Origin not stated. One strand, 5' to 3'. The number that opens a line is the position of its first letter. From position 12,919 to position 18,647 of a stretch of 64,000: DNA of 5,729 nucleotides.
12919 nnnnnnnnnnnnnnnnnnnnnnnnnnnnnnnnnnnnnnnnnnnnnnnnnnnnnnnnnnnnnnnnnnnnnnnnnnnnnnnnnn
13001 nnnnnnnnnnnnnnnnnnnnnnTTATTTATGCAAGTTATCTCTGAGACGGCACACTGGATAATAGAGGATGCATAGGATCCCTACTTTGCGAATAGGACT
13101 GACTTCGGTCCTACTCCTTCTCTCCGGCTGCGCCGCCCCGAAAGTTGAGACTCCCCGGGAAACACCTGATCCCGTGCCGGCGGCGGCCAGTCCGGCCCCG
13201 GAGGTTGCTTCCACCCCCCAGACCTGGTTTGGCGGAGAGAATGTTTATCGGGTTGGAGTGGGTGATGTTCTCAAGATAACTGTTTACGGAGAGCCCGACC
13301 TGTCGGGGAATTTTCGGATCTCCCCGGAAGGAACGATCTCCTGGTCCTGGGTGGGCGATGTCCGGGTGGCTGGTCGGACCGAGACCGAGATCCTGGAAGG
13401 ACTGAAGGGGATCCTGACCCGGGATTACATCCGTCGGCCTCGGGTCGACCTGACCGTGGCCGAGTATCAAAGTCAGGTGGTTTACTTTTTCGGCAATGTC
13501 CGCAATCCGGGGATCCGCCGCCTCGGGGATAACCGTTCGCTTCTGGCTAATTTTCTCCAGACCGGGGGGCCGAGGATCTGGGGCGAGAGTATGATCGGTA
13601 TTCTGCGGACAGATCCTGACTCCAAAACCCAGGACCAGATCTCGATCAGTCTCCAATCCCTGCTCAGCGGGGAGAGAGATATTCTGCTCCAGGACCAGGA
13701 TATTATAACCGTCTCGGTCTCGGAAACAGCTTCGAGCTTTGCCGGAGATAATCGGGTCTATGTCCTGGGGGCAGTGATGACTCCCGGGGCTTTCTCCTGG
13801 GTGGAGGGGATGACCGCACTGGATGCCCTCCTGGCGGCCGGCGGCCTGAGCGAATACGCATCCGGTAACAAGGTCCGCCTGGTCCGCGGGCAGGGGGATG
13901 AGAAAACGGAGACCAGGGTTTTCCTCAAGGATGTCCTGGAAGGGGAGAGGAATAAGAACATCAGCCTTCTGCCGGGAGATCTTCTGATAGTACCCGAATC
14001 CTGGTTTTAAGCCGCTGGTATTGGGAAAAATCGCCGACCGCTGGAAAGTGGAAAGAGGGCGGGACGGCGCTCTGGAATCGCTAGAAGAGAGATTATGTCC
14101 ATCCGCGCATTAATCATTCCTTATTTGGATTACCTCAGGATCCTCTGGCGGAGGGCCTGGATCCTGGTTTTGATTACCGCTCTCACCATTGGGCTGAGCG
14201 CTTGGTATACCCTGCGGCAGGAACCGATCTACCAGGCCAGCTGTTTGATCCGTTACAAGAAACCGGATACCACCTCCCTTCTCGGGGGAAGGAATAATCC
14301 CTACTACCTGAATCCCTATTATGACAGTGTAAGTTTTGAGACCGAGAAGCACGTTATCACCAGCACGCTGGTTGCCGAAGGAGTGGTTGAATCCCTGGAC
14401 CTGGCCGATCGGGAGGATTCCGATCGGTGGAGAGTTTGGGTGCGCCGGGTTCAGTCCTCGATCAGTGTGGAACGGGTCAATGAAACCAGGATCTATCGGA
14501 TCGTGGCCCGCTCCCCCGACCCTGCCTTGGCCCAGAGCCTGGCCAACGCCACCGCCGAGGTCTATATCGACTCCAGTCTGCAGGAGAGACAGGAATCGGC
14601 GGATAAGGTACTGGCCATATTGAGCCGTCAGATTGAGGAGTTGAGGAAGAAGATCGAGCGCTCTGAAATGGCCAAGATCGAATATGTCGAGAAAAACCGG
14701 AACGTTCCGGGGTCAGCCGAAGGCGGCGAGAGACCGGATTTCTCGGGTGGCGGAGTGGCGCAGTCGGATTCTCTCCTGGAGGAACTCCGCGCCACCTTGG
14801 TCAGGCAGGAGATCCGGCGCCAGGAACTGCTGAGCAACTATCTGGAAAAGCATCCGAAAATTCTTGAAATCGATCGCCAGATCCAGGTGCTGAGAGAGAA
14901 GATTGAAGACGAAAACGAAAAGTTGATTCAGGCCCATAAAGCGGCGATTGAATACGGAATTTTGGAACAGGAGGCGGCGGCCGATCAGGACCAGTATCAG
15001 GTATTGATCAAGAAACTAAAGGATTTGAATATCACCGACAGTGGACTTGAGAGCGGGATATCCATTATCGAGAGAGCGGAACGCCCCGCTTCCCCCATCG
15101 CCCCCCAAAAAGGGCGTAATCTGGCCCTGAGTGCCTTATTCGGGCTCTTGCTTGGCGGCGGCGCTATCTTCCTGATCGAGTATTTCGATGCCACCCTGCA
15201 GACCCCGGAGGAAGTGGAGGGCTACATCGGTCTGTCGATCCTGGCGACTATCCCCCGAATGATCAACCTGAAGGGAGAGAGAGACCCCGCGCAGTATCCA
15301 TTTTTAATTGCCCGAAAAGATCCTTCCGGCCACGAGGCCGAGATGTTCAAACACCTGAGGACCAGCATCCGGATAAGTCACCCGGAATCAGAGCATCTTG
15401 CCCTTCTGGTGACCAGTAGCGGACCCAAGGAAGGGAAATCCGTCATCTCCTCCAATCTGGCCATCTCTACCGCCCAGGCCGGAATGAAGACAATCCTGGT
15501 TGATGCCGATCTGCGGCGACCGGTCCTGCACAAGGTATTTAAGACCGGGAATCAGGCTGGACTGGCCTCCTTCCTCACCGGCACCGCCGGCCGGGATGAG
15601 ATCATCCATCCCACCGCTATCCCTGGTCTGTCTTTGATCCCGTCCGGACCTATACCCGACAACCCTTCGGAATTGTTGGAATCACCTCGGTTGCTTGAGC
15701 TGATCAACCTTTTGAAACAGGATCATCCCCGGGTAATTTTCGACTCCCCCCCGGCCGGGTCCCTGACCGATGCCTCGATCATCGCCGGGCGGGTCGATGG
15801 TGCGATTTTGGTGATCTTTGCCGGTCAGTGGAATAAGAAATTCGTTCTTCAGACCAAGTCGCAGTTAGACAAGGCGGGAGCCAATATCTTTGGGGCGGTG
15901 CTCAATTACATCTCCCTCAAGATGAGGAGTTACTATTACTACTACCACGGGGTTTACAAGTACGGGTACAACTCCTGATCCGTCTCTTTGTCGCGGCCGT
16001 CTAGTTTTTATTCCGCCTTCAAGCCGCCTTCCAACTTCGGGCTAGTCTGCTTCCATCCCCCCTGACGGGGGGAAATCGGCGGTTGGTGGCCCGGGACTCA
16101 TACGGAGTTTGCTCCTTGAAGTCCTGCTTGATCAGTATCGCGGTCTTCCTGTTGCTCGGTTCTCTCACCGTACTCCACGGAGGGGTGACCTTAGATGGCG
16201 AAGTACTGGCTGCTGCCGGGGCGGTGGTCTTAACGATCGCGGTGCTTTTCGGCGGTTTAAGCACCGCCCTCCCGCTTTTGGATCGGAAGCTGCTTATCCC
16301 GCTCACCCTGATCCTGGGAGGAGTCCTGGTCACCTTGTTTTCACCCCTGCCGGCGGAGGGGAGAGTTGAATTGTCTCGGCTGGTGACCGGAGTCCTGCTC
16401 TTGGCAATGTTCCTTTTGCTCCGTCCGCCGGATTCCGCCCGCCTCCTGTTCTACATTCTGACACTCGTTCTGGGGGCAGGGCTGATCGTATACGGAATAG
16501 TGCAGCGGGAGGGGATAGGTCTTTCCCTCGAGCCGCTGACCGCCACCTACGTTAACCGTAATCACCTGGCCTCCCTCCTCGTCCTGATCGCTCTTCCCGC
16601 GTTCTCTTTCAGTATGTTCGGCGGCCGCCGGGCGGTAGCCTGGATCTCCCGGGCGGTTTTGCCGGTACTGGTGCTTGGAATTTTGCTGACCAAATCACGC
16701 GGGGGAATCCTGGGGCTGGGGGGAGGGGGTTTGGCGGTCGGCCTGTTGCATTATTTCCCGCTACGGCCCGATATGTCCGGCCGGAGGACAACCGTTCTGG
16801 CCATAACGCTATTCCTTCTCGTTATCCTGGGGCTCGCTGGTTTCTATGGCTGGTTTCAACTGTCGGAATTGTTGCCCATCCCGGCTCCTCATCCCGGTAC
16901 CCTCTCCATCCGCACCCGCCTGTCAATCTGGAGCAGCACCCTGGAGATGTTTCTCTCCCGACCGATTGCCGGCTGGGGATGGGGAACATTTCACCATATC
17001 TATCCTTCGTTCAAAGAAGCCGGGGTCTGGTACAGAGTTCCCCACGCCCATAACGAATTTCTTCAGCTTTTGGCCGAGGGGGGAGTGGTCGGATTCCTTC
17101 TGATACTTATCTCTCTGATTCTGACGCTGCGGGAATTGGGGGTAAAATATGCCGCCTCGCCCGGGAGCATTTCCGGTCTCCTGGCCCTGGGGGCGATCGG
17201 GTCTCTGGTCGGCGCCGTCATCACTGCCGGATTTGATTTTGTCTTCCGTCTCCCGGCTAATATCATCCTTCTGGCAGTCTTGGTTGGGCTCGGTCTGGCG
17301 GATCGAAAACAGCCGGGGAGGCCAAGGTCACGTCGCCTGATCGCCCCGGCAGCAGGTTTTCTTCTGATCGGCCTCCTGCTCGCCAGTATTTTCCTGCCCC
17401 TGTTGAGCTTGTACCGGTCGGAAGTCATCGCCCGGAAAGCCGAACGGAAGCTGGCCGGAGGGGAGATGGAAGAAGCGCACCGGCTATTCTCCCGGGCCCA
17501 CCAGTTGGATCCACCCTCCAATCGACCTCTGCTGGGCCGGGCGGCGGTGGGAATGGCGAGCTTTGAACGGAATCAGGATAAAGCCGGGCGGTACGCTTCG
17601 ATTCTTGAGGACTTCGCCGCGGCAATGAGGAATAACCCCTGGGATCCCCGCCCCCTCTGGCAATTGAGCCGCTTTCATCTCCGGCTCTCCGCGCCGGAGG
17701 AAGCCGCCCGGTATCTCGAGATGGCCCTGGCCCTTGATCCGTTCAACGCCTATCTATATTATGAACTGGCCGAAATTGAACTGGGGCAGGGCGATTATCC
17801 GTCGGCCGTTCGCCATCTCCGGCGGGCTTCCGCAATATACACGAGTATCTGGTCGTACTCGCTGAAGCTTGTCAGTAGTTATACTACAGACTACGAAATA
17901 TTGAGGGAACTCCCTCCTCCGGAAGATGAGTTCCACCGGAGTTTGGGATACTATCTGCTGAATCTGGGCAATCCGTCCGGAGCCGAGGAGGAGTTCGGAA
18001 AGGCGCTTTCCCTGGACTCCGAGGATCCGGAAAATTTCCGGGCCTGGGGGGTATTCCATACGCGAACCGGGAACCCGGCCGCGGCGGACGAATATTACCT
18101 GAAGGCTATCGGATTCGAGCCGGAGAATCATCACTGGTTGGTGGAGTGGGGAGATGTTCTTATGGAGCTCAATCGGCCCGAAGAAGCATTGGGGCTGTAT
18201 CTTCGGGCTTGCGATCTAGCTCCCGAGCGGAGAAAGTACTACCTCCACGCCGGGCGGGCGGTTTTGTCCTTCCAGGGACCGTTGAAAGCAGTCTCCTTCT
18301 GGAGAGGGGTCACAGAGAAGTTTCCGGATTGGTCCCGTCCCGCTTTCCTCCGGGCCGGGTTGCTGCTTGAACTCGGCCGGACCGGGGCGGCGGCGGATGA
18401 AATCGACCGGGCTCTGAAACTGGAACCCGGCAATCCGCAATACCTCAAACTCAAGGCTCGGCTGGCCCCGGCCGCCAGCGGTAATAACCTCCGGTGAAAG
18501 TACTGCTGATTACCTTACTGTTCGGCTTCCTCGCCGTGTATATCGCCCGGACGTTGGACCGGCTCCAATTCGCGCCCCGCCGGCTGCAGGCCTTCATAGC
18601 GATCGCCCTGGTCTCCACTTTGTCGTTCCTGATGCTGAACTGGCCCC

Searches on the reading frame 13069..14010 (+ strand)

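Call 7: search_protein_families(library=pfam, proteins=[window:13069-14010:+], max_evalue=0.001)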
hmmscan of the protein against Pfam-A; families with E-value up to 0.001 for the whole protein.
window:13069-14010:+ (313 aa): 3 families
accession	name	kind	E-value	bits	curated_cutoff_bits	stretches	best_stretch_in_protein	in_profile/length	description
PF02563.21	Poly_export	-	2e-20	73.2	28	1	58-130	5-76/77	Polysaccharide biosynthesis/export protein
PF22461.2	SLBB_2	-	9.7e-13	48.5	27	1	229-308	2-79/79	SLBB domain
PF10531.15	SLBB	-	1e-09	38.5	27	1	229-278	1-49/55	SLBB domain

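Call 39: search_protein_families(library=ncbifam, proteins=[window:13069-14010:+], max_evalue=0.0001)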
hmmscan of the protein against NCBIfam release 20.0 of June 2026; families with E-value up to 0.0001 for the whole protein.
window:13069-14010:+ (313 aa): 4 families
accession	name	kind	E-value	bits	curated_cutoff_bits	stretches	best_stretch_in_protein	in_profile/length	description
TIGR03027.2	pepcterm_export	equivalog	5.9e-47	159.5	180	2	211-313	66-169/169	XrtA/PEP-CTERM system exopolysaccharide export protein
TIGR03028.1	EpsE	equivalog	1.8e-31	109.3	262.65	1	60-279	2-214/239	polysaccharide export protein EpsE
NF011658.0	PRK15078.1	subfamily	7.7e-24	84.2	333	2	60-152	85-187/380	polysaccharide export protein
NF041843.1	EpsY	equivalog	2.5e-21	75.9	320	2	58-202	51-194/211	exopolysaccharide export protein EpsY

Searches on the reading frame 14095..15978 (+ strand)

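Call 7: search_protein_families(library=pfam, proteins=[window:14095-15978:+], max_evalue=0.001)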
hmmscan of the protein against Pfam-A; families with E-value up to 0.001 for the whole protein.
window:14095-15978:+ (627 aa): 5 families
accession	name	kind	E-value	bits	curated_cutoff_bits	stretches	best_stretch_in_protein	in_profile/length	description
PF02706.20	Wzz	-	3.7e-10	40.4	25.5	1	13-100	8-90/91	Chain length determinant protein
PF13807.11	GNVR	-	1.4e-07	31.8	27.7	1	290-360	9-79/82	G-rich domain on putative tyrosine kinase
PF01656.29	CbiA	-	0.00011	22.6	25.4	1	445-487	9-48/125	CobQ/CobB/MinD/ParA nucleotide binding domain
PF10609.15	ParA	-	0.00014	21.8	27.1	1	445-605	14-174/246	NUBPL iron-transfer P-loop NTPase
PF13614.12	AAA_31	-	0.00017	22.1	27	1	447-562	14-137/177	AAA domain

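Call 39: search_protein_families(library=ncbifam, proteins=[window:14095-15978:+], max_evalue=0.0001)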
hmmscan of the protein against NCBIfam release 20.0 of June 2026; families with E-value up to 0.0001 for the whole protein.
window:14095-15978:+ (627 aa): 12 families
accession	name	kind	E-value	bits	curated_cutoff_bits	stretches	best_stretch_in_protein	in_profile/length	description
TIGR01005.1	eps_transp_fam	subfamily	1.9e-60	204.9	411.7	2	239-623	329-735/754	exopolysaccharide transport protein family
TIGR01007.1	eps_fam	subfamily_domain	1.3e-56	191.4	108.05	1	416-619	1-204/204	polysaccharide biosynthesis tyrosine autokinase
NF008568.0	PRK11519.1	equivalog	2.1e-56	191.5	1068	1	119-627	214-717/720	tyrosine-protein kinase Wzc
NF007350.0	PRK09841.1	equivalog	1.2e-55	188.9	1248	1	125-626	221-723/726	tyrosine-protein kinase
TIGR03029.1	EpsG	equivalog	8.4e-41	139.9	313.8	1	402-604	71-273/274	chain length determinant protein tyrosine kinase EpsG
TIGR03018.1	pepcterm_TyrKin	hypoth_equivalog_domain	1.7e-32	112.5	230.65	1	405-604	2-207/207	XrtA-associated tyrosine autokinase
TIGR03017.1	EpsF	equivalog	2.6e-25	89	422.75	2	13-201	6-201/444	chain length determinant protein EpsF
TIGR03007.1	pepcterm_ChnLen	equivalog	8e-25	87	278.85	2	11-204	4-194/498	XrtA system polysaccharide chain length determinant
TIGR01006.1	polys_exp_MPA1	subfamily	2.6e-14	53.2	296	1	321-388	156-223/226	CspC family polysaccharide chain length determinant protein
TIGR01969.1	minD_arch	subfamily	6.7e-10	38.6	201.75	1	445-607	11-171/251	cell division ATPase MinD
TIGR01010.1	BexC_CtrB_KpsE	subfamily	2.6e-05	23.5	437.5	1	226-358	214-351/362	polysaccharide export inner-membrane protein, BexC/CtrB/KpsE family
TIGR01968.1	minD_bact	equivalog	8.9e-05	22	212.9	0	437-573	4-140/261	septum site-determining protein MinD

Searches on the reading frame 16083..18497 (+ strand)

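Call 7: search_protein_families(library=pfam, proteins=[window:16083-18497:+], max_evalue=0.001)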
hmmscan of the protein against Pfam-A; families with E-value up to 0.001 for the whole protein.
window:16083-18497:+ (804 aa): 14 families
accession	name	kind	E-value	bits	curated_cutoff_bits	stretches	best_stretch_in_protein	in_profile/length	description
PF07719.23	TPR_2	-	2.4e-25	86.9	27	0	616-647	2-33/34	Tetratricopeptide repeat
PF13428.12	TPR_14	-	1.4e-21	75.2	23.5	1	756-794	6-44/44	Tetratricopeptide repeat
PF04932.20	Wzy_C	-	3.3e-20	72.8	31.7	1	195-342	5-149/149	O-Antigen ligase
PF14559.12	TPR_19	-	3.3e-18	66.2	25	1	538-584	7-53/68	Tetratricopeptide repeat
PF00515.34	TPR_1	-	8.8e-16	57.4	27.8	0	556-582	1-27/34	Tetratricopeptide repeat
PF13432.12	TPR_16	-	2.6e-15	57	32.7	2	532-582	7-57/65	Tetratricopeptide repeat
PF13181.12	TPR_8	-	1.4e-13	50.3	25.7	0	621-647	7-33/34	Tetratricopeptide repeat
PF13414.12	TPR_11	-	1.1e-10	41.4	26.8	0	690-725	1-36/42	TPR repeat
PF13371.12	TPR_9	-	3.6e-08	33.7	35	1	531-583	4-56/73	Tetratricopeptide repeat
PF13431.12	TPR_17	-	5.3e-08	33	24.4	0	545-576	2-33/34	Tetratricopeptide repeat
PF23914.1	TPR_CcmH_CycH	-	8e-08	32.7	42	0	683-723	51-90/158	Cytochrome c-type biogenesis protein H TPR domain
PF13424.12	TPR_12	-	3.5e-07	30.8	30.1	0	527-587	8-76/77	Tetratricopeptide repeat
PF13374.12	TPR_10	-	7.4e-07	29.4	27.5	0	559-586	5-32/42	Tetratricopeptide repeat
PF13176.12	TPR_7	-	4.5e-06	26.8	27.9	0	690-716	6-32/36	Tetratricopeptide repeat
